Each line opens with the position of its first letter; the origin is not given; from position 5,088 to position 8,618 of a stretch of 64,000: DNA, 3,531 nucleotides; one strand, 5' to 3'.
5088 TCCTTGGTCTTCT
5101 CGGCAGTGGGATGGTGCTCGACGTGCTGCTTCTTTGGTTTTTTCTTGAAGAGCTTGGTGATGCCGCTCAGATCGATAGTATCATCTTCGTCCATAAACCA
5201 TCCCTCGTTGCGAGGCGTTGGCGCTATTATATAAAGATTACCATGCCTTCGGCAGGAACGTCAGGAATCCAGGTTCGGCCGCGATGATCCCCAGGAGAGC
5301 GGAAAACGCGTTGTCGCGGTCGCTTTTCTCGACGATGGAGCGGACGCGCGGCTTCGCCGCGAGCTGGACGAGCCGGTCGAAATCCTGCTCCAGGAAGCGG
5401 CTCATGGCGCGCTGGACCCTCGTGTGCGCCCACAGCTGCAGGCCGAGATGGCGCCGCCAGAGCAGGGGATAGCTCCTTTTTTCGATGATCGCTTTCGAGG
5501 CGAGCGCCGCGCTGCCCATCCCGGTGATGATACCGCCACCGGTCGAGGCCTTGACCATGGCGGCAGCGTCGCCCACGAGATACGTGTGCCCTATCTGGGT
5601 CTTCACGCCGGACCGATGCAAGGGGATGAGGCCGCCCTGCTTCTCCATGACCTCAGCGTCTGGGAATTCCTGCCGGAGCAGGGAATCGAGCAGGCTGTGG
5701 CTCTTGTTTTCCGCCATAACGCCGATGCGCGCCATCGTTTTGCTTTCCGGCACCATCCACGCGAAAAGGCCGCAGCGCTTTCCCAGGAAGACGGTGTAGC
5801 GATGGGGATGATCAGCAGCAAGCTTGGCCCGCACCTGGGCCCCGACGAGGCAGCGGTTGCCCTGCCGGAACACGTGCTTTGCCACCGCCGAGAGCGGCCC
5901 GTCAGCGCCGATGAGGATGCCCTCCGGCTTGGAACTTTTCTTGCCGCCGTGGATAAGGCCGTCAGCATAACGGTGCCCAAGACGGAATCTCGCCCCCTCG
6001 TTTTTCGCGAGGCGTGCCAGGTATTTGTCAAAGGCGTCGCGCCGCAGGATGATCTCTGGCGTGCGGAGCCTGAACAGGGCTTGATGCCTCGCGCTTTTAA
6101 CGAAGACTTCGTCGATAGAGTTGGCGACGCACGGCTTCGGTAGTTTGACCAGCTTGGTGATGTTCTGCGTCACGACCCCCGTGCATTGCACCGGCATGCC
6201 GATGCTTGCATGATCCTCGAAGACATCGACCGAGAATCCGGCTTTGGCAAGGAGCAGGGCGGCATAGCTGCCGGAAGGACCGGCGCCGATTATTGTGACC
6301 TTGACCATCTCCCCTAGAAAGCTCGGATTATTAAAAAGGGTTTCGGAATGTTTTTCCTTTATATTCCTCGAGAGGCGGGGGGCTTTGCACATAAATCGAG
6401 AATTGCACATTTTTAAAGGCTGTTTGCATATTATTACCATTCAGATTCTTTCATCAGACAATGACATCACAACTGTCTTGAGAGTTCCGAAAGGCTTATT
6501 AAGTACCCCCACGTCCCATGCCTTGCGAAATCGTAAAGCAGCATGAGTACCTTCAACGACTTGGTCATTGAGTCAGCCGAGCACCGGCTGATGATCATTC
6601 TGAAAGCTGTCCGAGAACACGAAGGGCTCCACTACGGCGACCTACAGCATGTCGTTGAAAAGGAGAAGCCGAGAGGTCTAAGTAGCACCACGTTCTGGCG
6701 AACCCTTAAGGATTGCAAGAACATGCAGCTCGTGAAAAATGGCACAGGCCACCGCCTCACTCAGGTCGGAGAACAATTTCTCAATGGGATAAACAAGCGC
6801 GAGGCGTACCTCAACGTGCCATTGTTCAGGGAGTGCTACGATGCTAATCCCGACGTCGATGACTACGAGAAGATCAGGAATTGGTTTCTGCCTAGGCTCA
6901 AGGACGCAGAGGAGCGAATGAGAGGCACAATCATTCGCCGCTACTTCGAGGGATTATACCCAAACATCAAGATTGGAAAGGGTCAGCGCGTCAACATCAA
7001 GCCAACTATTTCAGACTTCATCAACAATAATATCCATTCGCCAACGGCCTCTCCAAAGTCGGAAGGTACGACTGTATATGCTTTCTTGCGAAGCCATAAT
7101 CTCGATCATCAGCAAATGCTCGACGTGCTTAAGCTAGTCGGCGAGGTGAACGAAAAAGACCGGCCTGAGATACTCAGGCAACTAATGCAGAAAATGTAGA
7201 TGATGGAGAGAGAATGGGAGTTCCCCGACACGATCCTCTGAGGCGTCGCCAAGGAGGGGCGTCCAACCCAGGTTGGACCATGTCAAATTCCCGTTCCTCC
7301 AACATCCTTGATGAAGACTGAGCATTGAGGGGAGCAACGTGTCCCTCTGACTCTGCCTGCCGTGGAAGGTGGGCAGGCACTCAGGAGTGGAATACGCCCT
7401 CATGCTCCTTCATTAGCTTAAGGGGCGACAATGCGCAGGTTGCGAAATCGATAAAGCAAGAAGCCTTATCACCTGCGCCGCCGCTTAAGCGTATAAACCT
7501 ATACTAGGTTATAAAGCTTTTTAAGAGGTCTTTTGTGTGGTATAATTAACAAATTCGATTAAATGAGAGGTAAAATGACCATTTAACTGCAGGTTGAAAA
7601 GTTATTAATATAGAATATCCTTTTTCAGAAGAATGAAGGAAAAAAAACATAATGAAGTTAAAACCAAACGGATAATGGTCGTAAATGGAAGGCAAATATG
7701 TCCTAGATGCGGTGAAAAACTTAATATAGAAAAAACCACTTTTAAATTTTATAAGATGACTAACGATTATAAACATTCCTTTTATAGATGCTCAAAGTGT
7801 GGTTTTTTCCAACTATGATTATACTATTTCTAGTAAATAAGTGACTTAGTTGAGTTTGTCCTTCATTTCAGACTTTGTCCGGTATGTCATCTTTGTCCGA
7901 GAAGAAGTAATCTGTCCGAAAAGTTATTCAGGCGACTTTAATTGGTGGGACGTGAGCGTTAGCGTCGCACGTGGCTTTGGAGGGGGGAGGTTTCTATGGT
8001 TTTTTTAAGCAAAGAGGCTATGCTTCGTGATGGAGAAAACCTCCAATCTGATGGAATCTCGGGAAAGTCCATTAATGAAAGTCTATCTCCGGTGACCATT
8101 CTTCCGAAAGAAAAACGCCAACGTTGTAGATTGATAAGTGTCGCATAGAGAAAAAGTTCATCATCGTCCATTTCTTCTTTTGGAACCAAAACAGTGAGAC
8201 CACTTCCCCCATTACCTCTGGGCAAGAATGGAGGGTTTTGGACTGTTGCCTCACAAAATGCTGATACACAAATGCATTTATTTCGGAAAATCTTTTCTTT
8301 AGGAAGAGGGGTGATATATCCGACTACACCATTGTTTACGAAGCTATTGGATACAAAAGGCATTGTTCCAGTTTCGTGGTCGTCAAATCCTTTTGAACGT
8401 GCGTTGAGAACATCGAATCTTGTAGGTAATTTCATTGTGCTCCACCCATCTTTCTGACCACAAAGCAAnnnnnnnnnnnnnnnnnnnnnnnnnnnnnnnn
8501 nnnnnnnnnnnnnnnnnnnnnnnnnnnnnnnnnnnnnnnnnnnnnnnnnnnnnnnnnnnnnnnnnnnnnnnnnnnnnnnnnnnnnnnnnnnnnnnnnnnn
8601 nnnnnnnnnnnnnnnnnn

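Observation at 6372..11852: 5.46-kb cargo transposon with perfect 12-bp IRs and a 9-bp target duplication, carrying an R-M-like defence module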

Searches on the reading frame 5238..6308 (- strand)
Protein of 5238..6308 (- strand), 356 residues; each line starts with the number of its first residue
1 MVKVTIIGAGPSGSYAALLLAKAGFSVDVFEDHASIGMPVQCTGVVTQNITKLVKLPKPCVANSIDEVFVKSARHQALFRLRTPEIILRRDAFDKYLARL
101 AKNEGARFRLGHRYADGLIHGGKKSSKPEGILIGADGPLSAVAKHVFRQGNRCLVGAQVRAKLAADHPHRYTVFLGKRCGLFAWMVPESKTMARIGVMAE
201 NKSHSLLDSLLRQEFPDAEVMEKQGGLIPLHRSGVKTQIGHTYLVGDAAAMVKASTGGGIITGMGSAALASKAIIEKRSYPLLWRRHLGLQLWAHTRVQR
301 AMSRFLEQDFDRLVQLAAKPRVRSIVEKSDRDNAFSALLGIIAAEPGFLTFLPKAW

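Call 9: search_protein_families(library=pfam, proteins=[window:5238-6308:-], max_evalue=0.01)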
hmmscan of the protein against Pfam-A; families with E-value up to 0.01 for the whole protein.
window:5238-6308:- (356 aa): 9 families
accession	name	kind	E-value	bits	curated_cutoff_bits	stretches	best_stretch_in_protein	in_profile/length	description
PF13450.12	NAD_binding_8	-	6.3e-09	36.4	21.9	1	6-39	1-34/68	NAD(P)-binding Rossmann-like domain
PF03486.20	HI0933_like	-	9.1e-08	32.3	50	1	3-67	2-67/244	HI0933-like protein Rossmann domain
PF01494.25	FAD_binding_3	-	2.3e-07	30.8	22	1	2-35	2-35/349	FAD binding domain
PF01266.30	DAO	-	8.1e-06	26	27.9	1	3-50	1-50/353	FAD dependent oxidoreductase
PF05834.18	Lycopene_cycl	-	8.2e-05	22.3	23.4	1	210-304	225-324/380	Lycopene cyclase protein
PF01946.23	Thi4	-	0.00042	20.1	26.2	1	3-46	19-63/235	Thi4 family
PF01134.28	GIDA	-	0.00093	18.8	22.1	1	3-54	1-36/391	Glucose inhibited division protein A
PF12831.13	FAD_oxidored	-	0.0029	17.4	27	1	4-116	2-113/416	FAD dependent oxidoreductase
PF07992.20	Pyr_redox_2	-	0.0042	17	26.1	0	3-32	2-31/291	Pyridine nucleotide-disulphide oxidoreductase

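Call 44: find_encoding_contigs(protein=window:5238-6308:-, flank=10000, max_places=6)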
Protein window:5238-6308:- (356 aa): no gene with exactly this product is on record in the collection.

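Call 47: find_homologous_proteins(query=window:5238-6308:-, max_evalue=1e-20)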
Query window:5238-6308:- (356 aa): 462 proteins with E <= 1e-20 among 8000 candidates; the best 120 are listed.
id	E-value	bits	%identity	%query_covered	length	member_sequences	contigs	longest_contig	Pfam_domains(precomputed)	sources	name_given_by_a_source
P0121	6.2e-234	794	100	100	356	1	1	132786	PF01266.31,PF13450.13,PF03486.21,PF01494.26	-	-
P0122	1.5e-75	273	41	99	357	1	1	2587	PF01266.31,PF13450.13,PF07992.21,PF05834.19,PF01494.26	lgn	-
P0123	3.0e-75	272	41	98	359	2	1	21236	PF01266.31,PF13450.13,PF07992.21,PF03486.21,PF05834.19,PF01134.29,PF01494.26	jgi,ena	jgi:geranylgeranyl reductase family protein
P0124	4.7e-75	271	40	100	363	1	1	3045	PF13450.13,PF01494.26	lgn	-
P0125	3.4e-74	268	38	98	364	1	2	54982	PF01266.31,PF13450.13,PF03486.21,PF05834.19,PF01494.26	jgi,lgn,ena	jgi:geranylgeranyl reductase family protein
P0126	6.8e-74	267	40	99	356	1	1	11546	PF01266.31,PF13450.13,PF05834.19,PF01494.26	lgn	-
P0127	7.2e-74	267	41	98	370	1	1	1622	PF01266.31,PF22578.3,PF13450.13,PF07992.21,PF00070.34,PF03486.21,PF05834.19,PF01494.26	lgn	-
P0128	9.4e-74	267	41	98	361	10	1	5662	PF01266.31,PF13450.13,PF07992.21,PF03486.21,PF05834.19,PF01494.26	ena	-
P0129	3.2e-73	265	40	98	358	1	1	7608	PF13450.13,PF03486.21,PF05834.19,PF01494.26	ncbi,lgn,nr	ncbi:MAG: geranylgeranyl reductase family protein [Nanoarchaeota archaeon]|nr:geranylgeranyl reducta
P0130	1.8e-72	263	41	98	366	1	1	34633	PF01266.31,PF13450.13,PF07992.21,PF03486.21,PF05834.19,PF01494.26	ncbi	-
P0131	6.2e-72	261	40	99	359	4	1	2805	PF13450.13,PF03486.21,PF01494.26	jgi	-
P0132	1.4e-71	260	40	99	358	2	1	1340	PF01266.31,PF13450.13,PF07992.21,PF03486.21,PF01494.26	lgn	-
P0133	2.6e-71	259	39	99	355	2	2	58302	PF01266.31,PF13450.13,PF07992.21,PF03486.21,PF01494.26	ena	-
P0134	2.7e-71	259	40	99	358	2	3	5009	PF01266.31,PF13450.13,PF05834.19,PF01494.26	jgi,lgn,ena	-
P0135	3.6e-71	258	36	99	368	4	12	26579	PF13450.13,PF03486.21,PF01494.26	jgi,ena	-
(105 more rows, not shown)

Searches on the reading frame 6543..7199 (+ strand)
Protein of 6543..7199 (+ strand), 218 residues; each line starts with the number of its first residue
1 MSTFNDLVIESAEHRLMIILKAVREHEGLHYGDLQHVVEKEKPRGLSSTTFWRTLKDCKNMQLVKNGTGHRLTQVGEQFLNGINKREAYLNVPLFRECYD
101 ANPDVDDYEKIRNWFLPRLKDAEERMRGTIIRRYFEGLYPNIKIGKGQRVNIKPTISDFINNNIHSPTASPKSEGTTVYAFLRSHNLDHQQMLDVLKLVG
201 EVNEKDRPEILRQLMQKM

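Call 9: search_protein_families(library=pfam, proteins=[window:6543-7199:+], max_evalue=0.01)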
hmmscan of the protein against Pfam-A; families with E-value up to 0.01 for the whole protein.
window:6543-7199:+ (218 aa): 0 families

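Call 10: search_protein_families(library=ncbifam, proteins=[window:6543-7199:+], max_evalue=0.01)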
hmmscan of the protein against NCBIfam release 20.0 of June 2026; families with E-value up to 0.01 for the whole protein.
window:6543-7199:+ (218 aa): 0 families

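Call 11: search_protein_families(library=padloc, proteins=[window:6543-7199:+], max_evalue=0.01)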
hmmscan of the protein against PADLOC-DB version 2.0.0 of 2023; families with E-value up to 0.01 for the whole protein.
window:6543-7199:+ (218 aa): 1 family
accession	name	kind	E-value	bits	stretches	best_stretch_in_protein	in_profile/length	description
PDLC01848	CARF3--CARF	-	0.0031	15.2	1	35-80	150-193/197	-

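Call 39: search_solved_structures(query=window:6543-7199:+, max_evalue=1)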
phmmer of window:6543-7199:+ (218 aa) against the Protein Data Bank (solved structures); distinct sequences matched with E-value up to 1: 1.
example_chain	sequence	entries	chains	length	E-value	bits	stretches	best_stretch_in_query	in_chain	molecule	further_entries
3ig5_A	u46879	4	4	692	0.81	12.6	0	88-124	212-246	Glutamate-cysteine ligase | Glutamate--cysteine ligase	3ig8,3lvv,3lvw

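Call 51: search_protein_families(library=phrogs, proteins=[window:6543-7199:+], max_evalue=0.01)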
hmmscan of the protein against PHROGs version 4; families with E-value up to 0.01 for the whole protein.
window:6543-7199:+ (218 aa): 0 families

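Call 61: find_homologous_proteins(query=window:6543-7199:+, max_evalue=0.001)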
Query window:6543-7199:+ (218 aa): 1 proteins with E <= 0.001 among 104 candidates.
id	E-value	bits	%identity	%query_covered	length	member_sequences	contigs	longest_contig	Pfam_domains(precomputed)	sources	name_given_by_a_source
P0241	3.0e-144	496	100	100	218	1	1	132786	-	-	-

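Call 68: search_protein_representatives(protein=window:6543-7199:+)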
Query: 218 residues. Proteins with E-value up to 0.001 (for the whole library): 26; up to 1e-10: 8; up to 1e-30: 3. The best 26 are listed.
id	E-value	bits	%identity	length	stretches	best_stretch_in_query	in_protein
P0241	9.7e-145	496.0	100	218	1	1-218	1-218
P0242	4.7e-40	153.9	35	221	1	5-216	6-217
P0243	1.2e-33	133.0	41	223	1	2-175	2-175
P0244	4.7e-22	95.1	40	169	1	61-215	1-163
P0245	4.8e-16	75.5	39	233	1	7-153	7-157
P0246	1.0e-12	64.6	37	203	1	4-142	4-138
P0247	4.4e-11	59.3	41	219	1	46-159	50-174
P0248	8.6e-11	58.3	34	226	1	7-142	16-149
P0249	4.8e-10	55.9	38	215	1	39-151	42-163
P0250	1.0e-09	54.8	44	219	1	43-146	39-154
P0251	3.3e-08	49.9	29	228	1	7-179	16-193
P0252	1.3e-07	48.0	37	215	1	1-160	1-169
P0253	4.9e-07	46.1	36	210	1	45-138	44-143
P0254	2.2e-06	43.9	30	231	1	29-182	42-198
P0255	2.4e-06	43.8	29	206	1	11-145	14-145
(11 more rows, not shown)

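Call 83: predict_structure(alignment_id=A5)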
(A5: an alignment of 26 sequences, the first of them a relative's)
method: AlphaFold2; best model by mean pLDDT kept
length: 218 residues; sequences in the alignment: 26
mean_pLDDT: 88.2   pTM: 0.67
mean pLDDT of the five models: 88.2, 87.0, 86.7, 86.5, 85.8
residues with pLDDT >= 90: 166; 70-90: 21; 50-70: 14; < 50: 17
segments of 3 or more residues with pLDDT < 50: 162-174
pLDDT, mean of each block of 10 residues (from residue 1): 90 96 97 96 89 97 96 98 96 98 96 97 93 96 74 53 46 65 92 93 93 88
secondary structure, 60 per line:
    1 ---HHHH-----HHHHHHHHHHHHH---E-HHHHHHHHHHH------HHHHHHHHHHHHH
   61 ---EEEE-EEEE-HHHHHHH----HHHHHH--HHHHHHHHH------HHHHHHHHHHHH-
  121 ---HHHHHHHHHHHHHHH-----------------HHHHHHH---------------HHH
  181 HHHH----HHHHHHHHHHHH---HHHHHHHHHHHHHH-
elements in order: H4-7 H13-25 H31-41 H48-60 E64-67 E69-72 H74-80 H85-90 H93-101 H108-119 H124-138 H156-162 H178-184 H189-200 H204-217

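Call 87: fold_search(model_id=the predicted structure, library=pdb)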
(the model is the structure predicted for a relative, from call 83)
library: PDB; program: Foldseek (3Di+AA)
matches with E <= 10: 191; with E <= 0.001: 0
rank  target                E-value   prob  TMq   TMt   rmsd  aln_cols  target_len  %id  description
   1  8r3g_A                1.8e-01  0.96  0.27  0.18   9.6       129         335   19  Central glycolytic genes regulator (CggR) bound to DNA operator (released 2024-06-19)
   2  3l7w                  2.6e-01  0.97  0.27  0.53   9.6       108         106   17  The Crystal Structure of smu.1704 from Streptococcus mutans UA159 (released 2010-12-08)
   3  2hr3_B                3.2e-01  0.89  0.25  0.39  11.2       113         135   18  Crystal structure of putative transcriptional regulator protein from Pseudomonas aeruginosa PA01 at 2.4 A resolution (released 2006-09-19)
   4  7oyk_DDD              3.4e-01  1.00  0.27  0.58   2.0        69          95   22  DNA-binding domain of CggR in complex with the DNA operator (released 2021-11-10)
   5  7phf_A                4.3e-01  0.44  0.22  0.16  10.7       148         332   15  Chimeric carminomycin-4-O-methyltransferase (DnrK) with regions from 10-hydroxylase RdmB and 10-decarboxylase TamK (released 2022-09-07)
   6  9qbd_B                4.7e-01  0.89  0.27  0.50   9.3       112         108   16  Crystal structure of Brachyspira hampsonii PadR with Leu88 replaced by 3-aminotyrosine (released 2026-03-11)
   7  3ech_A                5.0e-01  0.91  0.24  0.40  10.1       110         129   17  The MarR-family repressor MexR in complex with its antirepressor ArmR (released 2008-10-21)
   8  1t98_A                5.0e-01  0.30  0.26  0.22  18.3       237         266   10  Crystal Structure of MukF(1-287) (released 2005-05-24)
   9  9lac_A                5.2e-01  0.38  0.22  0.16  10.7       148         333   15  Comparative analysis of functions and catalytic mechanisms of methyltransferases involved in anthracycline biosynthesi (released 2026-01-07)
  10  9la8_A                5.2e-01  0.38  0.22  0.15  10.8       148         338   15  Comparative analysis of functions and catalytic mechanisms of methyltransferases involved in anthracycline biosynthesi (released 2026-01-07)
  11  3oop                  5.5e-01  0.87  0.26  0.40  11.8       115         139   13  The structure of a protein with unknown function from Listeria innocua Clip11262 (released 2010-09-22)
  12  5zyr_A                5.5e-01  0.72  0.24  0.18  10.4       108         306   18  Crystal structure of the reductase (C1) component of p-hydroxyphenylacetate 3-hydroxylase (HPAH) from Acinetobacter ba (released 2019-06-05)
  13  7pgj                  5.5e-01  0.41  0.22  0.15  10.8       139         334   14  Chimeric carminomycin-4-O-methyltransferase (DnrK) with regions from 10-decarboxylate TamK and 10-hydroxylase RdmB, toge (released 2022-08-24)
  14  5eeg_A                6.4e-01  0.38  0.24  0.16  10.6       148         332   16  Crystal structure of carminomycin-4-O-methyltransferase DnrK in complex with tetrazole-SAH (released 2015-12-23)
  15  5eeg_B                6.4e-01  0.35  0.23  0.16  10.7       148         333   14  Crystal structure of carminomycin-4-O-methyltransferase DnrK in complex with tetrazole-SAH (released 2015-12-23)
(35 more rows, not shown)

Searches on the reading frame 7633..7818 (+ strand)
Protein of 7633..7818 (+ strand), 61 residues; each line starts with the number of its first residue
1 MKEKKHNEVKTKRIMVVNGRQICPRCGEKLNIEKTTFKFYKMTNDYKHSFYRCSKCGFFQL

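Call 9: search_protein_families(library=pfam, proteins=[window:7633-7818:+], max_evalue=0.01)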
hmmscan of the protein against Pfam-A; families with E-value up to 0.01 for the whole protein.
window:7633-7818:+ (61 aa): 6 families
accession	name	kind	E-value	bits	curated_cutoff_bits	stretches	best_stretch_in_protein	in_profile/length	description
PF24292.1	DUF7479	-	1.8e-05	25.2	27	1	21-58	3-38/60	Domain of unknown function (DUF7479)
PF08271.17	Zn_Ribbon_TF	-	0.00016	21.6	29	1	22-57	2-26/43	TFIIB zinc-binding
PF13248.11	Zn_ribbon_3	-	0.00098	18.9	27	0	22-30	18-26/26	zinc-ribbon domain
PF12773.13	DZR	-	0.0011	19.5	27.3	1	18-57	10-31/45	Double zinc ribbon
PF10217.14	DUF2039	-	0.0053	17.5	27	1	3-56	12-60/89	Uncharacterized conserved protein (DUF2039)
PF07282.18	Cas12f1-like_TNB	-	0.0072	16.9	26.3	1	21-58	29-48/60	Cas12f1-like, TNB domain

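Call 10: search_protein_families(library=ncbifam, proteins=[window:7633-7818:+], max_evalue=0.01)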
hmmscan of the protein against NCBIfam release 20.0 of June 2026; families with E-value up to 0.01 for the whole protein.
window:7633-7818:+ (61 aa): 3 families
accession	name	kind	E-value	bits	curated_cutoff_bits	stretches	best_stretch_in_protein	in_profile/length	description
NF045645.1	DVU_1557_fam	equivalog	9.8e-05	22.4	60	1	22-58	4-38/60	DVU_1557 family redox protein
NF045720.1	rubredox_RCKP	subfamily_domain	0.0034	16.9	45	0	22-34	21-33/34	RCKP-type rubredoxin-like domain-containing protein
NF001607.0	PRK00398.1-4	equivalog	0.0079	15.9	89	0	48-57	7-16/53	DNA-directed RNA polymerase subunit P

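Call 11: search_protein_families(library=padloc, proteins=[window:7633-7818:+], max_evalue=0.01)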
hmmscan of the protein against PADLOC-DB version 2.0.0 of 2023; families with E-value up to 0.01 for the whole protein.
window:7633-7818:+ (61 aa): 0 families

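Call 51: search_protein_families(library=phrogs, proteins=[window:7633-7818:+], max_evalue=0.01)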
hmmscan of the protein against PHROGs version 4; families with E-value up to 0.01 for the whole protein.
window:7633-7818:+ (61 aa): 5 families
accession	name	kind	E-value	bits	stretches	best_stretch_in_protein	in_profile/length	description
phrog_10675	-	unknown function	6.1e-05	24.2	1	17-57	2-38/98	-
phrog_9188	-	unknown function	0.00085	20.5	1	12-33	46-67/70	-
phrog_1315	-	unknown function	0.0025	19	1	22-57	8-41/108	-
phrog_1934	-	unknown function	0.0056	17.6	1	18-57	11-50/144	-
phrog_95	-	integration and excision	0.0082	15.7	1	5-56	359-406/651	integrase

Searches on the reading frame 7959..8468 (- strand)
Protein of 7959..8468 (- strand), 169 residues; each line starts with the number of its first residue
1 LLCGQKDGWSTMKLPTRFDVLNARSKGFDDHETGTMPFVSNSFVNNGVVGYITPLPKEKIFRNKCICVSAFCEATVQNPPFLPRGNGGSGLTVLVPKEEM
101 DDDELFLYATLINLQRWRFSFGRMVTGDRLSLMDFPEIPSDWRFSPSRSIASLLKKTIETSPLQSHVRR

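Call 9: search_protein_families(library=pfam, proteins=[window:7959-8468:-], max_evalue=0.01)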
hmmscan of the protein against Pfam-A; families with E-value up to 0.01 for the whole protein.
window:7959-8468:- (169 aa): 1 family
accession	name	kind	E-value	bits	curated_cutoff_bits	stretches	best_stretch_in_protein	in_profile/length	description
PF01420.25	Methylase_S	-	0.0022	18.7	22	1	25-119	21-113/168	Type I restriction modification DNA specificity domain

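Call 10: search_protein_families(library=ncbifam, proteins=[window:7959-8468:-], max_evalue=0.01)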
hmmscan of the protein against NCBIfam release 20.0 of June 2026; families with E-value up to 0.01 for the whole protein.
window:7959-8468:- (169 aa): 0 families

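Call 11: search_protein_families(library=padloc, proteins=[window:7959-8468:-], max_evalue=0.01)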
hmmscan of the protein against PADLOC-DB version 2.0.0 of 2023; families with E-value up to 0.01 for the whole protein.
window:7959-8468:- (169 aa): 1 family
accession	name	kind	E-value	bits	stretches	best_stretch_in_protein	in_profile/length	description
PDLC03594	Specificity_II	-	0.001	16.2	1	34-124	26-116/322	Type II specificity subunit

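Call 40: search_solved_structures(query=window:7959-8468:-, max_evalue=1)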
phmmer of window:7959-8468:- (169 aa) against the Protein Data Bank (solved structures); distinct sequences matched with E-value up to 1: 0.

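Call 51: search_protein_families(library=phrogs, proteins=[window:7959-8468:-], max_evalue=0.01)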
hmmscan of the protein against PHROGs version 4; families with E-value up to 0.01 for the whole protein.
window:7959-8468:- (169 aa): 1 family
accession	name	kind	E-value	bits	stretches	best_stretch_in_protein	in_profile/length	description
phrog_12160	-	unknown function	0.0034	17.5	1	9-126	181-297/361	-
